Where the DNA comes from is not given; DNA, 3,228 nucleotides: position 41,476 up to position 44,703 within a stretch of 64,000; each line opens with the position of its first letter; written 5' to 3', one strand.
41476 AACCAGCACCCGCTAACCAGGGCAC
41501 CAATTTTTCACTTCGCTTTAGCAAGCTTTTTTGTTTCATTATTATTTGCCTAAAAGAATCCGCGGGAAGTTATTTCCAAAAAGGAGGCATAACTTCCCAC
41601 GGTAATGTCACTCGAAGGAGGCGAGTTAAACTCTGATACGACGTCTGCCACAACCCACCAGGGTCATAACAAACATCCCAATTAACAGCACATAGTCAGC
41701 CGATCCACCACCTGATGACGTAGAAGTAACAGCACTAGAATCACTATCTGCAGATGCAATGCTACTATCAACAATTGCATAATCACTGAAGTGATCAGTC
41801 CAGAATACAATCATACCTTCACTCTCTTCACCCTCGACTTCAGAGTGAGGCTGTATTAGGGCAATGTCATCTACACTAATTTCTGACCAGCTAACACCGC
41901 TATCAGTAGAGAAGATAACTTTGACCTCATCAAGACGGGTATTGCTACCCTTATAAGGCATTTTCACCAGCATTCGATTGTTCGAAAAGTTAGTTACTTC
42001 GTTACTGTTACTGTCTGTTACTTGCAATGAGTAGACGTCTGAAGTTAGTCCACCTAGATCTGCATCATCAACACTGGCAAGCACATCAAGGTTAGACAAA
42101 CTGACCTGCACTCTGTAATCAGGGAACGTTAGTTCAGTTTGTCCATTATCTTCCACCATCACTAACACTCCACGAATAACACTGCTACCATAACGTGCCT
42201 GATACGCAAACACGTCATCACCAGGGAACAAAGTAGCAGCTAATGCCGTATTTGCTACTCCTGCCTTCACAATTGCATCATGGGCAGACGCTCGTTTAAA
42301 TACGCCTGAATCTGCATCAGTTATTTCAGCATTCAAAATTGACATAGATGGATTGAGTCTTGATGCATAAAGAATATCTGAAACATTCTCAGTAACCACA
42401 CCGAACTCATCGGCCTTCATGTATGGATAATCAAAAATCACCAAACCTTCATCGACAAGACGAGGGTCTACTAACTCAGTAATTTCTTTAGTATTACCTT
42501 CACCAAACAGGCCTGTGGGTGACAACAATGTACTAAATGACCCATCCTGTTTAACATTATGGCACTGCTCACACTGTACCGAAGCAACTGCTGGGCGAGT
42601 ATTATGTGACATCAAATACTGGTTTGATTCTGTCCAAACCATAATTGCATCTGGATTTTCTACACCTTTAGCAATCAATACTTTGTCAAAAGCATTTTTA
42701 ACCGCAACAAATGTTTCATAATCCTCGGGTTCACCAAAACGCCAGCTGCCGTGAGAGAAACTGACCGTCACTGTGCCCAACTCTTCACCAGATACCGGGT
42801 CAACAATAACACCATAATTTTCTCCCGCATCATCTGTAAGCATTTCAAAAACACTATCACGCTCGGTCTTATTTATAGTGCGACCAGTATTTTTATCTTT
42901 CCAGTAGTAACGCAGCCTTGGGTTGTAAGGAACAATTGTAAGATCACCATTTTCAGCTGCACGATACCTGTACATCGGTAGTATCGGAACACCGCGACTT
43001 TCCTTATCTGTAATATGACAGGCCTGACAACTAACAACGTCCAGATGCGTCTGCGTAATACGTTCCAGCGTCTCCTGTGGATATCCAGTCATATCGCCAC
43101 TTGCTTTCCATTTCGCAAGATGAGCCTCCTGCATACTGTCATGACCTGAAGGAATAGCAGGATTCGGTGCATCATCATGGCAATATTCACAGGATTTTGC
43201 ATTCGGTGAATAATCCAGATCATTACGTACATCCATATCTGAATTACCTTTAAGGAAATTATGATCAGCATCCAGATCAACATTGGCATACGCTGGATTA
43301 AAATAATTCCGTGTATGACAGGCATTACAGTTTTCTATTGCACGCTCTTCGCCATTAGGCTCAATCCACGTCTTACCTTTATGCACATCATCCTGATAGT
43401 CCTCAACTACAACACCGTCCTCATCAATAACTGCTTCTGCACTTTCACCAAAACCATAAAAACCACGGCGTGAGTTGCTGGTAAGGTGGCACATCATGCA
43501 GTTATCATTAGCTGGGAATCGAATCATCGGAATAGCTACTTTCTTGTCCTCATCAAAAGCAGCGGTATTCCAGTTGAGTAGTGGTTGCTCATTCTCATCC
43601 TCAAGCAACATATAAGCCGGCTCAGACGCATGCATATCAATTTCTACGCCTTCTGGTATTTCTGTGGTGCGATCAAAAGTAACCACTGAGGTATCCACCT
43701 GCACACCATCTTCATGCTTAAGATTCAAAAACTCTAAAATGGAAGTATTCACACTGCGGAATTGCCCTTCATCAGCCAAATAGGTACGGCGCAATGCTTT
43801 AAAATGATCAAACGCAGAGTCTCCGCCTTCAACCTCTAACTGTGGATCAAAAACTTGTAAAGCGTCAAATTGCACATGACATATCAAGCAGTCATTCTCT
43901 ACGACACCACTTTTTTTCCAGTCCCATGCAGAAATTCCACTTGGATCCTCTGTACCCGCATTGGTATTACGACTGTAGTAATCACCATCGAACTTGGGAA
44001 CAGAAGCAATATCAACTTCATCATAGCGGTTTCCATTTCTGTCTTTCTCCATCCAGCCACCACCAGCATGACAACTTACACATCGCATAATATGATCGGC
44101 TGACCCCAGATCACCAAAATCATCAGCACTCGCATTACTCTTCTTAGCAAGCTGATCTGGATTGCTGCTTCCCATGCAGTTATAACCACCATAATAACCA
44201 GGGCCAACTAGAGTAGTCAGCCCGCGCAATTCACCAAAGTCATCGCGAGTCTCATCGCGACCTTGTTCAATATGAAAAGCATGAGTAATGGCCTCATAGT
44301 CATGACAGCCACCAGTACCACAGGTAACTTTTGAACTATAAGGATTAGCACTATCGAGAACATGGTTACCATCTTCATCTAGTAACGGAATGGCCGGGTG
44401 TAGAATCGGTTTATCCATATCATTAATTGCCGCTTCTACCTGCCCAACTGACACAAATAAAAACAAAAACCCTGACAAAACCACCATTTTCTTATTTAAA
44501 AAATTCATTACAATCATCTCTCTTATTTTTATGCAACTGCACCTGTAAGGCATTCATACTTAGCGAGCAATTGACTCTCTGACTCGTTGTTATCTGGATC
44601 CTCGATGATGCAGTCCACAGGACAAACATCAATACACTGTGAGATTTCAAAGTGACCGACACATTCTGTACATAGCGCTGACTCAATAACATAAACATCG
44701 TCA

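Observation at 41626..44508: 960-aa multiheme cytochrome carrying a GlyGly-CTERM (rhombosortase-type) sorting signal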

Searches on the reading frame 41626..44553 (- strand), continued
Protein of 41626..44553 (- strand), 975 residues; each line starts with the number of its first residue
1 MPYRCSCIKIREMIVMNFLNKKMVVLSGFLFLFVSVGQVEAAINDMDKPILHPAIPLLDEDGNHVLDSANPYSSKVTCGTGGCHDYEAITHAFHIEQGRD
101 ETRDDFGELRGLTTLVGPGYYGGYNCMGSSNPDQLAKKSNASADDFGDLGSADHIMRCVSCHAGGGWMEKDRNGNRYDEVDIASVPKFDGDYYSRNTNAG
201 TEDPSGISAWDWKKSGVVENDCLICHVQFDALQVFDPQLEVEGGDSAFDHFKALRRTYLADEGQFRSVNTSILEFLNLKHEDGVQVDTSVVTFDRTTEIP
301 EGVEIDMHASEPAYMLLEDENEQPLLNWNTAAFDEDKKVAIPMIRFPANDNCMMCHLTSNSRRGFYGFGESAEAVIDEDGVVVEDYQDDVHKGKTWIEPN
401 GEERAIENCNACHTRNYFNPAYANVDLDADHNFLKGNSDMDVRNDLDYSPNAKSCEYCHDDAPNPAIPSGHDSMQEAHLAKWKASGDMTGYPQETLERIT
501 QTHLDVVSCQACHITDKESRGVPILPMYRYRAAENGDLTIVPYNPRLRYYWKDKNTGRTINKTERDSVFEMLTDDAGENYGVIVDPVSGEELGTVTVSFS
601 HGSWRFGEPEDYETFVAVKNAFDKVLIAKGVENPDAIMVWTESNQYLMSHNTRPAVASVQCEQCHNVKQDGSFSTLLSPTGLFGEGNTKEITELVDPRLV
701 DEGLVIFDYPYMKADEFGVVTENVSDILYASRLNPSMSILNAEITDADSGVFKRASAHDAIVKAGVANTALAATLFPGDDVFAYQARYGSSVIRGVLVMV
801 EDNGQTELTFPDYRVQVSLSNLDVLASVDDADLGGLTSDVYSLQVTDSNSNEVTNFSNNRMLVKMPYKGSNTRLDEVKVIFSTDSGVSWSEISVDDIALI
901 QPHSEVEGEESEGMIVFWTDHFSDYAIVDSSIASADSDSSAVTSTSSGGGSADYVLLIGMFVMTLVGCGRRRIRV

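Call 34: fold_search(model_id=the predicted structure, library=pdb)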
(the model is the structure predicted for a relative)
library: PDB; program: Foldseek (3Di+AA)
matches with E <= 10: 685; with E <= 0.001: 0
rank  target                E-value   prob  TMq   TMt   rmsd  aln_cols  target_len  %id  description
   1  1sp3                  1.6e-03  0.96  0.15  0.29  11.4       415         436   15  Crystal structure of octaheme cytochrome c from Shewanella oneidensis (released 2004-09-21)
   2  3ud1_A                2.0e-03  1.00  0.10  0.26   8.1       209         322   13  Crystal structure of ZU5A-ZU5B domains of human erythrocyte ankyrin (released 2012-02-22)
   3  4dlo_A                4.1e-03  0.99  0.11  0.26   6.5       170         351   11  Crystal structure of the GAIN and HormR domains of brain angiogenesis inhibitor 3 (BAI3) (released 2012-02-22)
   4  4dlo_B                1.0e-02  0.98  0.08  0.20   7.4       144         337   10  Crystal structure of the GAIN and HormR domains of brain angiogenesis inhibitor 3 (BAI3) (released 2012-02-22)
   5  3g5b                  3.0e-02  0.99  0.11  0.24   5.7       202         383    9  The structure of UNC5b cytoplasmic domain (released 2009-04-07)
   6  6m3q_E                3.7e-02  0.93  0.10  0.19   9.2       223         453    9  Crystal structure of AnkB/beta4-spectrin complex (released 2020-05-13)
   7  9e5c_5n               6.9e-02  0.77  0.12  0.16   9.3       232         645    7  Cryo-EM structure of 96 nm repeat of microtubule doublet from T. brucei flagellum (released 2025-03-12)
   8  3wnp_A                6.9e-02  0.07  0.07  0.09  21.9       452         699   11  D308A, F268V, D469Y, A513V, and Y515S quintuple mutant of Bacillus circulans T-3040 cycloisomaltooligosaccharide gluca (released 2014-02-05)
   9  9y6s_9K               1.2e-01  0.84  0.10  0.16   7.0       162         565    7  96-nm repeat of the Leishmania tarentolae doublet microtubule (released 2025-12-17)
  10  8co1_A2               2.0e-01  0.66  0.04  0.34   4.0        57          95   12  Type II Secretion System (released 2024-04-10)
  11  9h9a                  2.6e-01  0.02  0.06  0.06  25.6       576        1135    7  native structure of the full-length pesticidal protein Cry8Ba2, from crystals formed in vivo (form 1) (released 2025-12-03)
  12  7fe0_A                2.7e-01  0.25  0.07  0.27   7.3       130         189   10  AvmM Catalyzes Macrocyclization in Alchivemycin A Biosynthesis (released 2021-09-01)
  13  7jn7_B                2.9e-01  0.54  0.09  0.26   9.1       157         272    8  Human DPP9-CARD8 complex (released 2021-05-19)
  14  2gre_E                2.9e-01  0.03  0.05  0.10  28.4       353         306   11  Crystal structure of Deblocking aminopeptidase from Bacillus cereus (released 2006-05-23)
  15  1dvm_B                3.0e-01  0.07  0.04  0.07  15.8       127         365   13  ACTIVE FORM OF HUMAN PAI-1 (released 2000-09-06)
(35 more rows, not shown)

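Call 45: find_encoding_contigs(protein=P0205, flank=3000, max_places=2)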
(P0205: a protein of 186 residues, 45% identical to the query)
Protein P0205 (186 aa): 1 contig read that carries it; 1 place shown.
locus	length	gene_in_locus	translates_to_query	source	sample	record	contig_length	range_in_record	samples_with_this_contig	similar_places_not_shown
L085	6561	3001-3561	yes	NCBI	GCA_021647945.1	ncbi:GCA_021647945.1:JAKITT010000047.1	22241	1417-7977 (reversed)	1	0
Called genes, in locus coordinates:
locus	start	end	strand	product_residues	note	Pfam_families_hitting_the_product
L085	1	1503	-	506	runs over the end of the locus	PF00291:PALP, PF00585:Thr_dehydrat_C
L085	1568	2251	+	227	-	PF06026:Rib_5-P_isom_A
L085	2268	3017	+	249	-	PF00899:ThiF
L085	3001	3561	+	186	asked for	PF01694:Rhomboid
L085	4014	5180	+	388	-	PF03721:UDPG_MGDP_dh_N, PF00984:UDPG_MGDP_dh, PF03720:UDPG_MGDP_dh_C (weak)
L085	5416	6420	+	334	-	PF00106:adh_short (weak), PF01073:3Beta_HSD, PF01370:Epimerase, PF02719:Polysacc_synt_2, PF04321:RmlD_sub_bind, PF07993:NAD_binding_4 (faint), PF13460:NAD_binding_10 (weak), PF16363:GDP_Man_Dehyd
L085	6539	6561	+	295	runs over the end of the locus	PF00483:NTP_transferase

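Call 46: find_encoding_contigs(protein=P0134, flank=2000, max_places=3)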
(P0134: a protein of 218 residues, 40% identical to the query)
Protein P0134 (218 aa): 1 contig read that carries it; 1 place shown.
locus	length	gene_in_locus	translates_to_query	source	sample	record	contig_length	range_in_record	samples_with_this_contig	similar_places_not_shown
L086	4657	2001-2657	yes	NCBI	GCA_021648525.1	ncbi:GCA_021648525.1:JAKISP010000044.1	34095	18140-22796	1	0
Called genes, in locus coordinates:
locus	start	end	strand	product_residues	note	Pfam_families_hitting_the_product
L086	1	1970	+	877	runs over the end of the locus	PF03445:DUF294 (weak), PF08335:GlnD_UR_UTase, PF27444:GlnD_3rd, PF01966:HD, PF27446:GlnD_5th, PF26956:ACT_ACR_D1 (faint)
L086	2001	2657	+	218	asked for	PF01694:Rhomboid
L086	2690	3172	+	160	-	PF00877:NLPC_P60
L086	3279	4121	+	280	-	PF00106:adh_short, PF01370:Epimerase (weak), PF08659:KR, PF13561:adh_short_C2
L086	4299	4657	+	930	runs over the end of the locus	PF00330:Aconitase, PF00694:Aconitase_C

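Call 47: find_encoding_contigs(protein=P0133, flank=2000, max_places=3)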
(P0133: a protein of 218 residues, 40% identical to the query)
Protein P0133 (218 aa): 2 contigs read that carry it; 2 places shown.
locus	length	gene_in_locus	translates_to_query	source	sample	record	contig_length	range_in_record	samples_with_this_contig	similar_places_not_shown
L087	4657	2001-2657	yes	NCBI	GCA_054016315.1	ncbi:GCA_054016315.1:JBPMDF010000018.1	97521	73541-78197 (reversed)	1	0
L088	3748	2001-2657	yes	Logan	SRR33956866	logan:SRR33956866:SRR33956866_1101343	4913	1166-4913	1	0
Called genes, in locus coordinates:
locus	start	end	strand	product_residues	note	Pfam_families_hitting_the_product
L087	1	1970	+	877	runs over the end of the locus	PF08335:GlnD_UR_UTase, PF27444:GlnD_3rd, PF01966:HD, PF27446:GlnD_5th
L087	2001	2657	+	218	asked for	PF01694:Rhomboid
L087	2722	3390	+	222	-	PF07758:DUF1614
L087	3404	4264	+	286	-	PF00106:adh_short, PF01370:Epimerase (weak), PF08643:DUF1776 (weak), PF08659:KR, PF13561:adh_short_C2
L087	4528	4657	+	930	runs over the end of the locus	PF00330:Aconitase, PF00694:Aconitase_C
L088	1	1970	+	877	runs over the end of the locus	PF08335:GlnD_UR_UTase, PF27444:GlnD_3rd, PF01966:HD, PF27446:GlnD_5th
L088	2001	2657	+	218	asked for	PF01694:Rhomboid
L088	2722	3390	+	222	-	PF07758:DUF1614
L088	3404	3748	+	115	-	?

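Call 75: find_related_loci(query=A4, collection=metagenome_contigs, flank=10000)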
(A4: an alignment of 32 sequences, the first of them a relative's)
Query A4 (191 aa) in metagenome_contigs; peptide patterns used: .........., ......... (x = any residue, [..] = any of these).
600 stretches matched a pattern (row limit reached: there are more); 536 encode a relative of the query (tblastn E <= 1e-3); the best 80 are kept; 80 distinct loci.
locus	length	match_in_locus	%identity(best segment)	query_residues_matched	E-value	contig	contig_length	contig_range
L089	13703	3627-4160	40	16-191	2e-33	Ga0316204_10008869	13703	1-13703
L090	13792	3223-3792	39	4-191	3e-31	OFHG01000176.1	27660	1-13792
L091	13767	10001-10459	46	34-184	7e-31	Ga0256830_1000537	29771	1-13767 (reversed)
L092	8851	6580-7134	38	7-189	5e-31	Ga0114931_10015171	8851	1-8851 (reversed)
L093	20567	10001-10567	37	3-190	1e-30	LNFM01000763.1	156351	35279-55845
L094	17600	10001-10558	40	3-191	4e-29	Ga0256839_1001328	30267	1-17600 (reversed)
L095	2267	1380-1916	40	12-191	6e-30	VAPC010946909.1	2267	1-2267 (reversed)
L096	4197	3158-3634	42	34-190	1e-29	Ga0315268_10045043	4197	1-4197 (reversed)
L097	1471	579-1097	39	11-184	2e-29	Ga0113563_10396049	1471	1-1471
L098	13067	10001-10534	40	16-191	2e-29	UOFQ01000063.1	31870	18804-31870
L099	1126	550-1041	41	16-177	4e-30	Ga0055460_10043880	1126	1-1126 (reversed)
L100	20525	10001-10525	41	16-188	2e-29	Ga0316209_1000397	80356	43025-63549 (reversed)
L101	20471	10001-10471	40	33-189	8e-29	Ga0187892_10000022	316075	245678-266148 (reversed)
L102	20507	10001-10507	41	23-190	7e-29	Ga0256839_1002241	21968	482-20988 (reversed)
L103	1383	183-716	41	11-190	9e-29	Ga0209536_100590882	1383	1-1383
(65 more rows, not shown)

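Call 77: find_encoding_contigs(protein=P0127, flank=1000, max_places=3)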
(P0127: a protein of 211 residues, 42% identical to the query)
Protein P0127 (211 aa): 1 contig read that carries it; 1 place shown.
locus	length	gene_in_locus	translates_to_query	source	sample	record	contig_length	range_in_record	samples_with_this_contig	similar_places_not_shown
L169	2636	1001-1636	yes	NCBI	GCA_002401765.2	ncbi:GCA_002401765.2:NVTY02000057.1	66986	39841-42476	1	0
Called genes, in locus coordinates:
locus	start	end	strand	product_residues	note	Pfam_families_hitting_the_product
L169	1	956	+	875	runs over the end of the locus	PF03445:DUF294 (weak), PF08335:GlnD_UR_UTase, PF27444:GlnD_3rd, PF01966:HD, PF27446:GlnD_5th, PF01842:ACT (faint)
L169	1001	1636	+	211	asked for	PF01694:Rhomboid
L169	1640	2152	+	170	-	PF00877:NLPC_P60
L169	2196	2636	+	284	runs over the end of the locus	PF00106:adh_short, PF01370:Epimerase (weak), PF08643:DUF1776 (faint), PF08659:KR, PF13561:adh_short_C2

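Call 78: find_encoding_contigs(protein=P0150, flank=1000, max_places=3)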
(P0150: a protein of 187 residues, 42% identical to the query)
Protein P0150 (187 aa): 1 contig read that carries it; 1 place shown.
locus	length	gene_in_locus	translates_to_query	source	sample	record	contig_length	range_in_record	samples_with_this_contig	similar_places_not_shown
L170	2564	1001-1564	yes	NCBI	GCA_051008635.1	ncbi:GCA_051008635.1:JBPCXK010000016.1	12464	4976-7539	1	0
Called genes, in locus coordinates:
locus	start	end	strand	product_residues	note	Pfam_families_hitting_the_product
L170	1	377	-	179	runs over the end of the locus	PF07963:N_methyl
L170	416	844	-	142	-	PF07963:N_methyl, PF08334:T2SSG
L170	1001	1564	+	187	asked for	PF01694:Rhomboid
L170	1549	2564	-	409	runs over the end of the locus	PF28597:T2SSF_N, PF00482:T2SSF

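Call 79: find_encoding_contigs(protein=P0212, flank=1000, max_places=3)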
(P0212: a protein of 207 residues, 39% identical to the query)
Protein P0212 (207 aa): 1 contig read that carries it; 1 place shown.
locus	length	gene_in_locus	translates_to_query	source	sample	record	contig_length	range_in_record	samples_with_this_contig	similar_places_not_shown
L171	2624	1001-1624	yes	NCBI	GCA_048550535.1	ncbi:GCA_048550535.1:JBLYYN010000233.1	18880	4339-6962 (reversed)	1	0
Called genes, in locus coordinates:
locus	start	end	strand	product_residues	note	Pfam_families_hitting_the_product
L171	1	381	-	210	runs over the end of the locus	PF07963:N_methyl (weak)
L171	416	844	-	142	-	PF07963:N_methyl, PF08334:T2SSG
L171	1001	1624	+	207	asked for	PF01694:Rhomboid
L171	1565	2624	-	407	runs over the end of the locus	PF28597:T2SSF_N, PF00482:T2SSF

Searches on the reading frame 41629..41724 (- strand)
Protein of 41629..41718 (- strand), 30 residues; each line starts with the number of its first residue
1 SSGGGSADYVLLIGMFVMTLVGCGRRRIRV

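Call 6: search_protein_families(library=ncbifam, proteins=[window:41629-41718:-, window:41629-41712:-], max_evalue=10)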
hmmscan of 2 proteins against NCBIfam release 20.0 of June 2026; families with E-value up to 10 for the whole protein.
seq(30 aa): 2 families
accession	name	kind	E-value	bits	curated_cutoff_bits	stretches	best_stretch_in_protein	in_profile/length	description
NF047847.2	SS_mature_LptM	equivalog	0.059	13.5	27.7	1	11-26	8-23/31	LPS translocon maturation chaperone LptM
TIGR03501.1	GlyGly_CTERM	domain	0.48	11.3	15.5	1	3-20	1-18/22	GlyGly-CTERM sorting domain-containing protein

seq(28 aa): 2 families
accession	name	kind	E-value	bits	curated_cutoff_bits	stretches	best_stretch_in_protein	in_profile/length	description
NF047847.2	SS_mature_LptM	equivalog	0.051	13.7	27.7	1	9-24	8-23/31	LPS translocon maturation chaperone LptM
TIGR03501.1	GlyGly_CTERM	domain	0.38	11.6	15.5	1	1-18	1-18/22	GlyGly-CTERM sorting domain-containing protein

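Call 26: search_protein_families(library=ncbifam, alignment_id=A2, max_evalue=0.03)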
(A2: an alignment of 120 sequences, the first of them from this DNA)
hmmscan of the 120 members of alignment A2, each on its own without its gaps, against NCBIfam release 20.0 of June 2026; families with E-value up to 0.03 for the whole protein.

A. member 1, seq(32 aa): 0 families

B. families by the number of members that match (of 120 scanned): 14 families
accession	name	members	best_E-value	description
TIGR03501.1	GlyGly_CTERM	36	6e-05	GlyGly-CTERM sorting domain-containing protein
TIGR03901.2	MYXO-CTERM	27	1.6e-05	MYXO-CTERM sorting domain-containing protein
TIGR03382.1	GC_trans_RRR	15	7.3e-05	MYXO-CTERM sorting domain-containing protein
TIGR03370.1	VPLPA-CTERM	6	0.00022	VPLPA-CTERM sorting domain-containing protein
TIGR04564.1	Synergist_CTERM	4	0.0023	Synerg-CTERM sorting domain-containing protein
TIGR03778.1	VPDSG_CTERM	4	0.0033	VPDSG-CTERM sorting domain-containing protein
NF033191.4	JDVT-CTERM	3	1.6e-09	JDVT-CTERM domain-containing protein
NF038115.1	SVAGG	3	0.0053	SVAGG family GlyGly-CTERM protein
NF051874.1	PVV_CTERM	2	0.0036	PVV-CTERM domain-containing choice-of-anchor G protein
TIGR01167.1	LPXTG_anchor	2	0.0047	LPXTG cell wall anchor domain-containing protein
TIGR04174.1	IPTL_CTERM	2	0.012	IPTL-CTERM sorting domain-containing protein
NF033846.1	Rumino_NPXTG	1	0.0033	NPXTG-anchored protein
NF038111.1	rhom_dep_M36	1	0.016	rhombosortase-dependent M36 family metallopeptidase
NF058582.1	Microco_LAVTG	1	0.022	LAVTG motif-containing sortase-dependent surface protein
